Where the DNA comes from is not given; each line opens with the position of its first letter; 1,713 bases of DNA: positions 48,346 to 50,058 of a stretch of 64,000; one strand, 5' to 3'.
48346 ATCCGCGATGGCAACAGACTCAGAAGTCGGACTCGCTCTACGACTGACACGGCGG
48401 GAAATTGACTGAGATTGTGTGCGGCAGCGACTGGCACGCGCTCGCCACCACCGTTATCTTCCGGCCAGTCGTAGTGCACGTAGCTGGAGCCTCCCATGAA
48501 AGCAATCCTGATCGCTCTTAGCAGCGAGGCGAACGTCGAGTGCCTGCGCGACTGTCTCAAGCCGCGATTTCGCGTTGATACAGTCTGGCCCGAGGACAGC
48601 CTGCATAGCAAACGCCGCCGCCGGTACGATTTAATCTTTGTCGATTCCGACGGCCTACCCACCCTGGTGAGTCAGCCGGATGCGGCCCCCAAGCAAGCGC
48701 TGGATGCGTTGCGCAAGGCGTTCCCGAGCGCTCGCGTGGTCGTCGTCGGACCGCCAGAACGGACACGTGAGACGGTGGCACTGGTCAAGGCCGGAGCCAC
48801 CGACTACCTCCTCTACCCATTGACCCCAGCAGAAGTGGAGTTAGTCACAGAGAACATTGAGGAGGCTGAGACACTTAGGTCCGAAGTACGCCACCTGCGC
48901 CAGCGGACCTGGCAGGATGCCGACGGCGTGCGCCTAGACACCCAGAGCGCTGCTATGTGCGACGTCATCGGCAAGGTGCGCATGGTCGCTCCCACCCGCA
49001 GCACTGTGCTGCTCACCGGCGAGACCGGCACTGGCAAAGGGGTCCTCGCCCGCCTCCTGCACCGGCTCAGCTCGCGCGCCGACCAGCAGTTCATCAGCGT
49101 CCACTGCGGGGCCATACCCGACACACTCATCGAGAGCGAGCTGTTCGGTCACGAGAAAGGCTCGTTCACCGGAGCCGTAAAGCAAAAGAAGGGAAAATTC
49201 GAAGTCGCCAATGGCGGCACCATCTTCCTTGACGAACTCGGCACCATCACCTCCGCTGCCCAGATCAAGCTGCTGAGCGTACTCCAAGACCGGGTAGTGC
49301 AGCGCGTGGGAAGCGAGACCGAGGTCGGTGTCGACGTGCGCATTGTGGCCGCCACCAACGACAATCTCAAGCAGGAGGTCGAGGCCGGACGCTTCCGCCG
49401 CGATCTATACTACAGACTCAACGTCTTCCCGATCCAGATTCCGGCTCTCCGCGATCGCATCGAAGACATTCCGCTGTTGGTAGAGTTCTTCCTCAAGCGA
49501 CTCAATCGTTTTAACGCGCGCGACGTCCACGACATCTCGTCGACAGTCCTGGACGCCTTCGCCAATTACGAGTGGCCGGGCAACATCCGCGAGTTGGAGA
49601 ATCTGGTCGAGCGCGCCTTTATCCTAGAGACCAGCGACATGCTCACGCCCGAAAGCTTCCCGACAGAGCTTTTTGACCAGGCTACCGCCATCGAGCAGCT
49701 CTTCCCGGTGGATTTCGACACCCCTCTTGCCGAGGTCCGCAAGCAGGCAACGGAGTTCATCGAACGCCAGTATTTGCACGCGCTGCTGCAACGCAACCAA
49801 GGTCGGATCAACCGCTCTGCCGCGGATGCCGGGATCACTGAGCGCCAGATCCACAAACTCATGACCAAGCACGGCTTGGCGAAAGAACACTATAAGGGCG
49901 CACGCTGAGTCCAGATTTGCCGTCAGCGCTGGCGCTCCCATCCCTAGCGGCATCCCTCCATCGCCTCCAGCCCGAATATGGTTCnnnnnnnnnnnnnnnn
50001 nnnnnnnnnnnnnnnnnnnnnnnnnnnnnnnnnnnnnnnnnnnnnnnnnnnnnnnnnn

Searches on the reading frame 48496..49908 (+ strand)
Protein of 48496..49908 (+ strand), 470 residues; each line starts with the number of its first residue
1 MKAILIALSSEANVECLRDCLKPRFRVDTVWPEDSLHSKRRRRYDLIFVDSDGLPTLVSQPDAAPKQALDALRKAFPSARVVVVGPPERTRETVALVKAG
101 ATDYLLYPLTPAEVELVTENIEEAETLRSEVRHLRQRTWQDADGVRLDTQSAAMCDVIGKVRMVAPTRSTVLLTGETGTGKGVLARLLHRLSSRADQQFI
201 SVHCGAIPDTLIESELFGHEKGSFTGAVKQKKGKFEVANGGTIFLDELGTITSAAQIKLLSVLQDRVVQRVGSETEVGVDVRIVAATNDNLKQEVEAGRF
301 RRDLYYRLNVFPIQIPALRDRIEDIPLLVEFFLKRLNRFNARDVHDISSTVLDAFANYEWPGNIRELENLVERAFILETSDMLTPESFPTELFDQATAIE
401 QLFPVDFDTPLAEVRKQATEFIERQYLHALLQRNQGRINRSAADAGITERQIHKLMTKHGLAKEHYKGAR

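Call 5: search_protein_families(library=pfam, proteins=[window:48496-49908:+], max_evalue=0.01)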
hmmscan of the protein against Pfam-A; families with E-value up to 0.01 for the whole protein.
window:48496-49908:+ (470 aa): 9 families
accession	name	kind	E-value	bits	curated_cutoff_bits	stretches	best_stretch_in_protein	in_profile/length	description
PF00158.32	Sigma54_activat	-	9.3e-68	227.6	20.2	1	149-314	3-168/168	Sigma-54 interaction domain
PF25601.1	AAA_lid_14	-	6.3e-25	87.3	27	1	319-397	1-79/87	AAA+ ATPase lid domain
PF14532.12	Sigma54_activ_2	-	4e-17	63.2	25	1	151-318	4-138/138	Sigma-54 interaction domain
PF07728.20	AAA_5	-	9.2e-10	39.1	22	1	171-291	2-125/139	AAA domain (dynein-related subfamily)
PF13191.12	AAA_16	-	9.2e-06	26.7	32.6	1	148-210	6-64/167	AAA ATPase domain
PF00004.35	AAA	-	1.6e-05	25.8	21.2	1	171-305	1-128/131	ATPase family associated with various cellular activities (AAA)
PF01078.27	Mg_chelatase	-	0.00011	22.2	20.3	1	168-288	22-157/207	Magnesium chelatase, subunit ChlI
PF07724.20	AAA_2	-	0.0032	18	27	0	169-270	4-106/166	AAA domain (Cdc48 subfamily)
PF20030.5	bpMoxR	-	0.0041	16.7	27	0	163-289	26-146/205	MoxR domain in the MoxR-vWA-beta-propeller ternary systems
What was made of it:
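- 48496..49908 (+): Sigma-54 activator (bEBP), 470 aa. It has a pseudo-receiver (aa 1-110), a long helical linker (aa 111-142), an AAA+ Sigma54_activat domain (aa 149-314) with a GSFTGA loop, an AAA lid, and a C-terminal Fis-type HTH-like segment. Pfam PF00158 E=9e-68 and AAA_lid_14 E=6e-25 (call 5).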

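Call 7: search_protein_families(library=ncbifam, proteins=[window:48496-49908:+], max_evalue=0.01)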
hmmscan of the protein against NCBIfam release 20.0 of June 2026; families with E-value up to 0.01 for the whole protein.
window:48496-49908:+ (470 aa): 31 families (the best 25 are shown)
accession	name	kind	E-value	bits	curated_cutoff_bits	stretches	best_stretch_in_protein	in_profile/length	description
TIGR02915.1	PEP_resp_reg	equivalog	7.5e-104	348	502.6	1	38-461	35-444/445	PEP-CTERM-box response regulator transcription factor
TIGR01817.1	nifA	equivalog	1.2e-101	341.2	528.85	1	118-391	171-441/534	nif-specific transcriptional activator NifA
NF008469.0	PRK11361.1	equivalog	9e-98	327.9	714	1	61-453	59-448/461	acetoacetate metabolism transcriptional regulator AtoC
NF003451.0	PRK05022.1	equivalog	2e-95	320.5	476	1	119-461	163-510/512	nitric oxide reductase transcriptional regulator NorR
NF038308.1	RNA_repair_RtcR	equivalog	2.9e-92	310.2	650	1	112-401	148-445/530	RNA repair transcriptional activator RtcR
NF041552.1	TF_PrdR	equivalog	6.2e-92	308.8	795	1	122-441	249-558/577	sigma-54 dependent transcriptional regulator PrdR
TIGR01818.1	ntrC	equivalog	1.4e-91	307.6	558.6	1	56-453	48-441/463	nitrogen regulation protein NR(I)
NF007689.0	PRK10365.1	equivalog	1.4e-88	297.6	760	1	76-450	75-433/441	sigma-54-dependent response regulator transcription factor ZraR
NF051870.1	NAssimRespRegNtrX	equivalog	4e-88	296.3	600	1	68-458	65-449/452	nitrogen assimilation response regulator NtrX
NF050807.1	TransRegFlbDCaul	equivalog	1.8e-84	284.2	750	1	75-388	67-361/454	sigma-54-dependent transcriptional regulator FlbD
NF041906.1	V4R_TF_MobR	exception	8.7e-84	281.9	999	1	126-449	209-534/544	phenol degradation transcriptional regulator MobR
NF011695.0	PRK15115.1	equivalog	1.4e-80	271.2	763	1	72-467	72-444/445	two-component system response regulator GlrR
NF011958.0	PRK15429.1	equivalog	2.3e-80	271.1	830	1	149-384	383-618/692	formate hydrogenlyase transcriptional activator FlhA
TIGR02329.1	propionate_PrpR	equivalog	1.1e-77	261.8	499.2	1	116-453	185-521/526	propionate catabolism operon regulatory protein PrpR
NF041946.1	LuxO_transreg_Vib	equivalog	3.7e-77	260.1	800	1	35-401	32-389/463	quorum-sensing sigma-54 dependent transcriptional regulator LuxO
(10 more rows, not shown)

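Call 20: search_solved_structures(query=window:48496-49908:+, max_evalue=1e-10, show_alignments=3)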
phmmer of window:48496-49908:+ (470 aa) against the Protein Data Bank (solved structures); distinct sequences matched with E-value up to 1e-10: 35.
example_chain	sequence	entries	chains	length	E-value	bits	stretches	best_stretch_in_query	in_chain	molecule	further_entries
1ojl_A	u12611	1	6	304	9.3e-80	271.8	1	150-451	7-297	TRANSCRIPTIONAL REGULATORY PROTEIN ZRAR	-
9qq6_C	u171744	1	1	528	1.2e-73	251.6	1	148-453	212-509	Nif-specific regulatory protein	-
1ny5_A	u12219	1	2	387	3.7e-73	250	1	61-378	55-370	transcriptional regulator (NtrC family)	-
26jl_A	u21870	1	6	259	1.2e-72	248.4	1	149-391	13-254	Flagellar regulatory protein A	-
4l4u_A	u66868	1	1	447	3.8e-72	246.7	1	61-378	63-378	Transcriptional regulator (NtrC family)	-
6jdi_A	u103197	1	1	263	1.5e-71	244.7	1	152-381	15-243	Nitrogen assimilation regulatory protein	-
6j7e_A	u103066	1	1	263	7.6e-71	242.4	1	152-381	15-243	Nitrogen assimilation regulatory protein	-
7ejw_C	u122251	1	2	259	7.6e-71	242.4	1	152-380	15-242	Transcriptional regulator FleQ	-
5exp_A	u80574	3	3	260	7.7e-71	242.4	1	152-380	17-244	Transcriptional regulator FleQ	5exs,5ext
5exx_A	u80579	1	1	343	1.3e-70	241.6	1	153-383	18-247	Transcriptional regulator FleQ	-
8pb9_D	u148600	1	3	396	1.4e-70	241.6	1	150-380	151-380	Transcriptional regulator FleQ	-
8p53_C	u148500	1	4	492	1.8e-70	241.2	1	150-383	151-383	Transcriptional regulator FleQ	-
6jdl_A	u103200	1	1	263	2e-70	241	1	152-381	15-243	Nitrogen assimilation regulatory protein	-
6iy8_A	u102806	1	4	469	3.1e-70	240.4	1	122-379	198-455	Positive regulator CapR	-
3dzd_A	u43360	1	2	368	3.1e-67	230.5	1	60-385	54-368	Transcriptional regulator (NtrC family)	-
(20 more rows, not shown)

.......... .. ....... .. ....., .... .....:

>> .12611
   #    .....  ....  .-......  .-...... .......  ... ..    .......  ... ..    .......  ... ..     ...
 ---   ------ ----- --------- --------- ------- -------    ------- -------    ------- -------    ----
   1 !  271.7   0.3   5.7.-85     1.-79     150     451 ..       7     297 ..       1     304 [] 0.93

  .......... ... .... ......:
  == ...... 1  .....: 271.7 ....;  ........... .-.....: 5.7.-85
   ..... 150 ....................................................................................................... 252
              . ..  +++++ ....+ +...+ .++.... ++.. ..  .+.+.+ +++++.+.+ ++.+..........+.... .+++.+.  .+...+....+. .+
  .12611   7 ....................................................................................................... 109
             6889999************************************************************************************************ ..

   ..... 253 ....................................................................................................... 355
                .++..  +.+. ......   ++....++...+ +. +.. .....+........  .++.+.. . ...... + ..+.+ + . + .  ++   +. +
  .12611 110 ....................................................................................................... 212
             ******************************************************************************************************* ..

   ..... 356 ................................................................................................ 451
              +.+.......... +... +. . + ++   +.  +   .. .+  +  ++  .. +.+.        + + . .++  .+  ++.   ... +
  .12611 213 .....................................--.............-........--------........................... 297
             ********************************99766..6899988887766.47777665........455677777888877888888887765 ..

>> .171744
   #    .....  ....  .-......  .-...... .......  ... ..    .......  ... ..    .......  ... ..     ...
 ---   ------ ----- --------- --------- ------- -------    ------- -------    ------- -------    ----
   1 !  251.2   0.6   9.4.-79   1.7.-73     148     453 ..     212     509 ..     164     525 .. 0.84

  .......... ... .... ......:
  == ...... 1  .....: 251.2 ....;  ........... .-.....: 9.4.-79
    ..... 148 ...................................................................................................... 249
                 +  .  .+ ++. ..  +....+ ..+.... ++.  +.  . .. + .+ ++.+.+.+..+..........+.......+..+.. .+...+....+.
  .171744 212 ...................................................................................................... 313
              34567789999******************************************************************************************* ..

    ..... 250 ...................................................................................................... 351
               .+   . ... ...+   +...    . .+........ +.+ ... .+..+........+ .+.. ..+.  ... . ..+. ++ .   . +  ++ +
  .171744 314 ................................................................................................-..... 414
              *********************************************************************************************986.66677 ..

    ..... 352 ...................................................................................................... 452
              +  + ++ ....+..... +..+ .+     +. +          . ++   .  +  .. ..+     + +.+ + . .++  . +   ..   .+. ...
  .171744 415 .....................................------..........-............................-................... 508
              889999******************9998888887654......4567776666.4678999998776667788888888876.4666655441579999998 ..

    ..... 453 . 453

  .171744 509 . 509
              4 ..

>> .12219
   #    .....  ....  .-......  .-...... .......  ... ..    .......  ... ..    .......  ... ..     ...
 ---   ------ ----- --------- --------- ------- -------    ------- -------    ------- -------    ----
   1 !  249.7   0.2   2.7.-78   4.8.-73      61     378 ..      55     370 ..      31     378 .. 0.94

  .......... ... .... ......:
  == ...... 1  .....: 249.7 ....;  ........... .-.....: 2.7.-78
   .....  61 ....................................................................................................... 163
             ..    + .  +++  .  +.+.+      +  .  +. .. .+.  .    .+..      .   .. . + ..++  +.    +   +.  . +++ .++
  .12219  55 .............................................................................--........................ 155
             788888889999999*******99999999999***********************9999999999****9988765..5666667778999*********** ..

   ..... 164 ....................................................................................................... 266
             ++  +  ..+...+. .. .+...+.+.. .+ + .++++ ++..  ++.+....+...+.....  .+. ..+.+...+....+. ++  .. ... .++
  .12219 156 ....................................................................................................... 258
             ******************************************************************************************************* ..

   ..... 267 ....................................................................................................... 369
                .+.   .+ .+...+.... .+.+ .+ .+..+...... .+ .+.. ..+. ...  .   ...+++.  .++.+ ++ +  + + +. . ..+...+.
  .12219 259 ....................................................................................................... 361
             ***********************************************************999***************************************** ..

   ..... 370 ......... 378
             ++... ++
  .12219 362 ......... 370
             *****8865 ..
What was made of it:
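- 48496..49908 (+): PDB matches to ZraR, NifA and NtrC1 (call 20).
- Closest known: Aquifex aeolicus NtrC1 / Sinorhizobium DctD class of bEBPs. Same: NtrC1 aligns from residue 61 to 378 (E=4e-73; call 20).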
